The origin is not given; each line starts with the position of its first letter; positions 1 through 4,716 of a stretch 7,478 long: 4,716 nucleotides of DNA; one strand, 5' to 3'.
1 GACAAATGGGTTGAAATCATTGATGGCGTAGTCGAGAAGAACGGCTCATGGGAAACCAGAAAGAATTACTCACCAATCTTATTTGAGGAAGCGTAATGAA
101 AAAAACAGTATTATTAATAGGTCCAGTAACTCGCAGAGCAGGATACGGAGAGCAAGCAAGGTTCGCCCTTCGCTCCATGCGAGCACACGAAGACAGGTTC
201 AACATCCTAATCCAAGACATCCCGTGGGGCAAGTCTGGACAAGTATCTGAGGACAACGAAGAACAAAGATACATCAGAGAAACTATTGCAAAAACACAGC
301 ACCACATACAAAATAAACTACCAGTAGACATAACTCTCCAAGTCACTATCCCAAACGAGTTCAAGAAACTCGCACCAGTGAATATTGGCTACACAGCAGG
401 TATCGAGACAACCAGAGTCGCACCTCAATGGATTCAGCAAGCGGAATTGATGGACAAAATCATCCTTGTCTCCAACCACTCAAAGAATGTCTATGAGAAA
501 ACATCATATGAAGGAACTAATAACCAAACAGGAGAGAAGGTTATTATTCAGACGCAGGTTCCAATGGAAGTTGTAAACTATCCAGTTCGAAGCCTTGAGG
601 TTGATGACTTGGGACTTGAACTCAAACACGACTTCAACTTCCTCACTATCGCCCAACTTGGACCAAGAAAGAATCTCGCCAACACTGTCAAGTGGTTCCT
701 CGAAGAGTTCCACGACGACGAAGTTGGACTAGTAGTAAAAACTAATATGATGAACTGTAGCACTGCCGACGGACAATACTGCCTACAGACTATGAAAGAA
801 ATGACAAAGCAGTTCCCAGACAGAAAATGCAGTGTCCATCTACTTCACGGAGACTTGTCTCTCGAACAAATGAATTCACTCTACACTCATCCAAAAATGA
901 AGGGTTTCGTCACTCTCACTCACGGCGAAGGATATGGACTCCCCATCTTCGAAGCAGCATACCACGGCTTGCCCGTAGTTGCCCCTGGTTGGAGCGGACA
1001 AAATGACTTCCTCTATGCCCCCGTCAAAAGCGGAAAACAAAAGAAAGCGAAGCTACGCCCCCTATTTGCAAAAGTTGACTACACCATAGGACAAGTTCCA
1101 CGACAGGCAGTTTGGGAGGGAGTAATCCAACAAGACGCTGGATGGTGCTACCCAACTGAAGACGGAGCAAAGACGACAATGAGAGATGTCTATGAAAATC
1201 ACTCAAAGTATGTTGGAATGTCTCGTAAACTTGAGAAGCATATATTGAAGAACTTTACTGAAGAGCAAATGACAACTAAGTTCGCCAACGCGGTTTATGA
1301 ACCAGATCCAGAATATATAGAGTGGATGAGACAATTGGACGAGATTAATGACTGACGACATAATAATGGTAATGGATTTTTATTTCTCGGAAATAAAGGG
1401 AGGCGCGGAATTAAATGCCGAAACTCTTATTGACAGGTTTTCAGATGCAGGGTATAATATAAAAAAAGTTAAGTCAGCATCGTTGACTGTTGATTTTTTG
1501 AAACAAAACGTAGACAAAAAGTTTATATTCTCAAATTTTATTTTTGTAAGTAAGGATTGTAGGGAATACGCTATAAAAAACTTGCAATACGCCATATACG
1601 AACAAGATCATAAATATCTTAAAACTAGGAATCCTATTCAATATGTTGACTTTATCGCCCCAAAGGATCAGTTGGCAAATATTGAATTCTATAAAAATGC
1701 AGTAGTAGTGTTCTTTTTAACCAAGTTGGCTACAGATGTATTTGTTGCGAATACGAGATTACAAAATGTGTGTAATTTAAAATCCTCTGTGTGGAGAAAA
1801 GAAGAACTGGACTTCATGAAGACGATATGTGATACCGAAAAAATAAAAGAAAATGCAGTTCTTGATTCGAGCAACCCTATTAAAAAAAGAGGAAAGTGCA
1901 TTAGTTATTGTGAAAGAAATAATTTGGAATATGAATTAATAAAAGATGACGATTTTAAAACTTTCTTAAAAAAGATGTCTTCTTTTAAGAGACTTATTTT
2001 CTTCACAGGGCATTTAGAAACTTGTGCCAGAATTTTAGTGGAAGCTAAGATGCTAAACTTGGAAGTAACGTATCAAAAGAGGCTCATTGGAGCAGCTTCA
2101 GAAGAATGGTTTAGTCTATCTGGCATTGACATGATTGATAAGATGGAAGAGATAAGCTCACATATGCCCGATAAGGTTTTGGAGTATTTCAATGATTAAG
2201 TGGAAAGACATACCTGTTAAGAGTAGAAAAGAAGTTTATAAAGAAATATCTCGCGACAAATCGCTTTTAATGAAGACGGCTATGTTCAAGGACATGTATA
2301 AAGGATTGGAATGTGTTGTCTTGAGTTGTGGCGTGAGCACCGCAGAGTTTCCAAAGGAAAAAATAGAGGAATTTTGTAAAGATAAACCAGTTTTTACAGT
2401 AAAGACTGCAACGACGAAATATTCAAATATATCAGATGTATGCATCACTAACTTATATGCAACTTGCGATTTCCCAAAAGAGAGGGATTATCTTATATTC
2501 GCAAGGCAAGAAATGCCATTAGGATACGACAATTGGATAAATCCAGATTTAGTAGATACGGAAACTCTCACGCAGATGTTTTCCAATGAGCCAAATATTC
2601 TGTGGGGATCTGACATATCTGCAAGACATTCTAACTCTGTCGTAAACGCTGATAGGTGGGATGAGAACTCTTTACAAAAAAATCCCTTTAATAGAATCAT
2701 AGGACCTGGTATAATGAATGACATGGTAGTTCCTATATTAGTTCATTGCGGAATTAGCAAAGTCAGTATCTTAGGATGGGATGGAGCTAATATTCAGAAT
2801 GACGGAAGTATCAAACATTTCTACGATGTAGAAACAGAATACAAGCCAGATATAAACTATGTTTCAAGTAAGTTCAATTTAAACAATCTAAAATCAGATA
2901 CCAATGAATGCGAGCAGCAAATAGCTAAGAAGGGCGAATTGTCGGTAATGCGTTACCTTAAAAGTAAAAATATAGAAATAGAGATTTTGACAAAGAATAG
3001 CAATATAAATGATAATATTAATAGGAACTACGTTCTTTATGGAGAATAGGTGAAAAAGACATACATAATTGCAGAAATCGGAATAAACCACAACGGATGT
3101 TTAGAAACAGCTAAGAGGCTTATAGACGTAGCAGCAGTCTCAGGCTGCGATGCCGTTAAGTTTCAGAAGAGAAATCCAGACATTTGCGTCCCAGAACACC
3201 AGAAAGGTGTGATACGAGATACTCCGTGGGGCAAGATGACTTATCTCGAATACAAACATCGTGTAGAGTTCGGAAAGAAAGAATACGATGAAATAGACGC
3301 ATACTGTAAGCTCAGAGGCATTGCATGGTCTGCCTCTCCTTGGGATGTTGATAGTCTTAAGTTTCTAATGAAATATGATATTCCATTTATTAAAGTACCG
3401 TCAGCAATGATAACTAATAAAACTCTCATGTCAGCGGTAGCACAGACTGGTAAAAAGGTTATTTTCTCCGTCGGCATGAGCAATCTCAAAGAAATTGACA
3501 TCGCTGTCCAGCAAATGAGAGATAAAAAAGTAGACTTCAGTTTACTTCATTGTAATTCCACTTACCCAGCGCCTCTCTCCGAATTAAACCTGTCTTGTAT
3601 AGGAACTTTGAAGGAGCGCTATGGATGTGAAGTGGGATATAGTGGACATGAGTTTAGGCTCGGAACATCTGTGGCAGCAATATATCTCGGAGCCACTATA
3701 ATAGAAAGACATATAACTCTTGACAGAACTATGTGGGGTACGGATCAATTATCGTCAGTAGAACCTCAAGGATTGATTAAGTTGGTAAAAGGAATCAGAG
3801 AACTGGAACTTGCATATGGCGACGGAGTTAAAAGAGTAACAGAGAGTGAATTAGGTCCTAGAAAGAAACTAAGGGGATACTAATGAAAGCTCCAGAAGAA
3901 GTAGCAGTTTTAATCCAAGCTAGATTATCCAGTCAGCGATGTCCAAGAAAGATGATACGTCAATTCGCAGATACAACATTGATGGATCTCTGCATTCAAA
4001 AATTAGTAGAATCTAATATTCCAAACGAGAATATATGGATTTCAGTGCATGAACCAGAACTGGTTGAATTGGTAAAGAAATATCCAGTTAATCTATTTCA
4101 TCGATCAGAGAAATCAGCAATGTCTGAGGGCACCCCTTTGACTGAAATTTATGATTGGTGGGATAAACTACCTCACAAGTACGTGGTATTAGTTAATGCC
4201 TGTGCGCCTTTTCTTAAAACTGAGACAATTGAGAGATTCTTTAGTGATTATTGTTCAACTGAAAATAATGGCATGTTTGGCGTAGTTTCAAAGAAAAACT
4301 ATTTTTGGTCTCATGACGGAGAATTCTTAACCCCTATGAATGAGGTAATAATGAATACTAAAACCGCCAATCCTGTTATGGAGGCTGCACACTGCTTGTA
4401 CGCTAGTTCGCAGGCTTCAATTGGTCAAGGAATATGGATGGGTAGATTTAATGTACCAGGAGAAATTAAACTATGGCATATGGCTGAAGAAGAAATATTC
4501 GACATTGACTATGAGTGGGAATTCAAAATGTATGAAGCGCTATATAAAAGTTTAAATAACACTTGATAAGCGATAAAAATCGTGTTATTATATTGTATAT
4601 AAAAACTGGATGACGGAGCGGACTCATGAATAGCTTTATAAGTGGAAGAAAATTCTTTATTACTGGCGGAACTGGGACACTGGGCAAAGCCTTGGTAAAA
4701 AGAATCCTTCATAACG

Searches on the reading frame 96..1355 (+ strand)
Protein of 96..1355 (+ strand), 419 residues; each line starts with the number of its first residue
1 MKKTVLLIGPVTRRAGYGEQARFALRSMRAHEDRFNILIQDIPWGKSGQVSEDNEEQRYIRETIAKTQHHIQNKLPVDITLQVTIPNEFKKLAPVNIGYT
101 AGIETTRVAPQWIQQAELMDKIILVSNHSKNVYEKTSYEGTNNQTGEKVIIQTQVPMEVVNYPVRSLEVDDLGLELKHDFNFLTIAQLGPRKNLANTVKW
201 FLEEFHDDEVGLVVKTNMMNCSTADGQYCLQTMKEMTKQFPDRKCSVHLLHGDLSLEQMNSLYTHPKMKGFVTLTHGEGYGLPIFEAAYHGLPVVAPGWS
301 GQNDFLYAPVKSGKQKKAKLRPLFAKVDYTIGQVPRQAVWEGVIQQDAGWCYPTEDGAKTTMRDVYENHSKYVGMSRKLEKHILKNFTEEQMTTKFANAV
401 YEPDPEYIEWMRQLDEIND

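Call 5: search_protein_families(library=pfam, proteins=[window:96-1355:+], max_evalue=0.01)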
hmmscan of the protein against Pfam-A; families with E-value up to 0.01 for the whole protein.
window:96-1355:+ (419 aa): 1 family
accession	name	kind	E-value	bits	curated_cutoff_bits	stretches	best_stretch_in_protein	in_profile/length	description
PF20706.3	GT4-conflict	-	0.0081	15.6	26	0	276-313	290-327/385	Family 4 Glycosyltransferase in conflict systems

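Call 6: search_protein_families(library=ncbifam, proteins=[window:96-1355:+], max_evalue=0.01)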
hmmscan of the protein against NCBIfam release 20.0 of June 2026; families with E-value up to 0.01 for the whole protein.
window:96-1355:+ (419 aa): 1 family
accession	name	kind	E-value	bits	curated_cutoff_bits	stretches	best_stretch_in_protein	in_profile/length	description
TIGR04047.1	MSMEG_0565_glyc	hypoth_equivalog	0.0065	15.6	259.85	1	235-297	247-306/373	MSMEG_0565 family glycosyltransferase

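Call 8: search_protein_families(library=phrogs, proteins=[window:96-1355:+], max_evalue=0.001)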
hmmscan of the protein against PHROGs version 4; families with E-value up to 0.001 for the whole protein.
window:96-1355:+ (419 aa): 2 families
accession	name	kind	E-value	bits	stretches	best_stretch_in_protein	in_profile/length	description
phrog_2170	-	moron, auxiliary metabolic gene and host takeover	9.4e-16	58.8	1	6-306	7-293/374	glycosyltransferase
phrog_4356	-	moron, auxiliary metabolic gene and host takeover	6.4e-06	26.6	1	119-297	87-223/307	glycosyltransferase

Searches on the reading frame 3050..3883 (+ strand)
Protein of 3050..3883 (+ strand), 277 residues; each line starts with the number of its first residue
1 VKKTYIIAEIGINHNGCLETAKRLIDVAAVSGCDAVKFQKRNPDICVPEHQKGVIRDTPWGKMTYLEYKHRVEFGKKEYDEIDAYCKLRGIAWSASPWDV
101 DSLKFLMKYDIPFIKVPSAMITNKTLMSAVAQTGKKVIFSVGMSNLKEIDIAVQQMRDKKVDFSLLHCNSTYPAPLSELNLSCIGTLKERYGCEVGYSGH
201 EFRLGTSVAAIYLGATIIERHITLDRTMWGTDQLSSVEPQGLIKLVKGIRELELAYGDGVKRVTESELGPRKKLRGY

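Call 5: search_protein_families(library=pfam, proteins=[window:3050-3883:+], max_evalue=0.01)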
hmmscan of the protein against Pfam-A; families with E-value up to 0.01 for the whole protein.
window:3050-3883:+ (277 aa): 1 family
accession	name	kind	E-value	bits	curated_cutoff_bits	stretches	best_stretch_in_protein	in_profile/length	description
PF03102.20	NeuB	-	1.2e-74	251.3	22.1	1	24-261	1-241/241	NeuB family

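Call 6: search_protein_families(library=ncbifam, proteins=[window:3050-3883:+], max_evalue=0.01)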
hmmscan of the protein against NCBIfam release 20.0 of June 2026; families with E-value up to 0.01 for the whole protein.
window:3050-3883:+ (277 aa): 2 families
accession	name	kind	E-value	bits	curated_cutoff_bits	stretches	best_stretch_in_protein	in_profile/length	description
TIGR03569.1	NeuB_NnaB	equivalog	3.6e-77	259.6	399.65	1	4-270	1-272/329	N-acetylneuraminate synthase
TIGR03586.1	PseI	equivalog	1.1e-57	195.8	340.25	1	3-268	1-269/327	pseudaminic acid synthase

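Call 8: search_protein_families(library=phrogs, proteins=[window:3050-3883:+], max_evalue=0.001)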
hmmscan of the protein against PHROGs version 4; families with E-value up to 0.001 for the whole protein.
window:3050-3883:+ (277 aa): 0 families

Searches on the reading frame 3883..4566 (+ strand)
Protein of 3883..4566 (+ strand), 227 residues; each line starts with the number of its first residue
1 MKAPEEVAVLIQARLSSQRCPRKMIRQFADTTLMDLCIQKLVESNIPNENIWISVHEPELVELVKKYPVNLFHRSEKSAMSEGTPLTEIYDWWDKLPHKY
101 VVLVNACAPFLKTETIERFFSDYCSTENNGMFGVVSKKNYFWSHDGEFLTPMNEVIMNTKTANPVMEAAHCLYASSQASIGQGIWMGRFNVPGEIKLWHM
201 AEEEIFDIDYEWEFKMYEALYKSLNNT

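Call 5: search_protein_families(library=pfam, proteins=[window:3883-4566:+], max_evalue=0.01)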
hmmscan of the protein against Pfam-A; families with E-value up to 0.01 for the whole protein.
window:3883-4566:+ (227 aa): 2 families
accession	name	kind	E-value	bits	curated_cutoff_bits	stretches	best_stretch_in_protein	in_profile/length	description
PF02348.25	CTP_transf_3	-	2e-12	47.8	22.6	1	8-129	1-120/217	Cytidylyltransferase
PF12804.13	NTP_transf_3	-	0.0009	19.9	27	1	22-130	15-118/160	MobA-like NTP transferase domain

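Call 6: search_protein_families(library=ncbifam, proteins=[window:3883-4566:+], max_evalue=0.01)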
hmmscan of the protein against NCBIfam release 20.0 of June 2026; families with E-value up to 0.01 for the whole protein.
window:3883-4566:+ (227 aa): 4 families
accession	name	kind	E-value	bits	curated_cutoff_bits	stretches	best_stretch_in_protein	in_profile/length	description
TIGR03584.1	PseF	equivalog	5e-09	36.1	205.7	1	10-136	3-133/222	pseudaminic acid cytidylyltransferase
NF003952.0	PRK05450.1-5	subfamily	1e-07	31.3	193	1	7-131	3-124/250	3-deoxy-manno-octulosonate cytidylyltransferase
NF009905.0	PRK13368.1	subfamily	3.3e-05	23.4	255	1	6-129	2-120/243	3-deoxy-manno-octulosonate cytidylyltransferase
NF003948.0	PRK05450.1-1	equivalog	0.00017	20.9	281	1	5-118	4-115/248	3-deoxy-manno-octulosonate cytidylyltransferase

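Call 8: search_protein_families(library=phrogs, proteins=[window:3883-4566:+], max_evalue=0.001)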
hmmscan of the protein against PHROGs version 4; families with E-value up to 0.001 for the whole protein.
window:3883-4566:+ (227 aa): 0 families
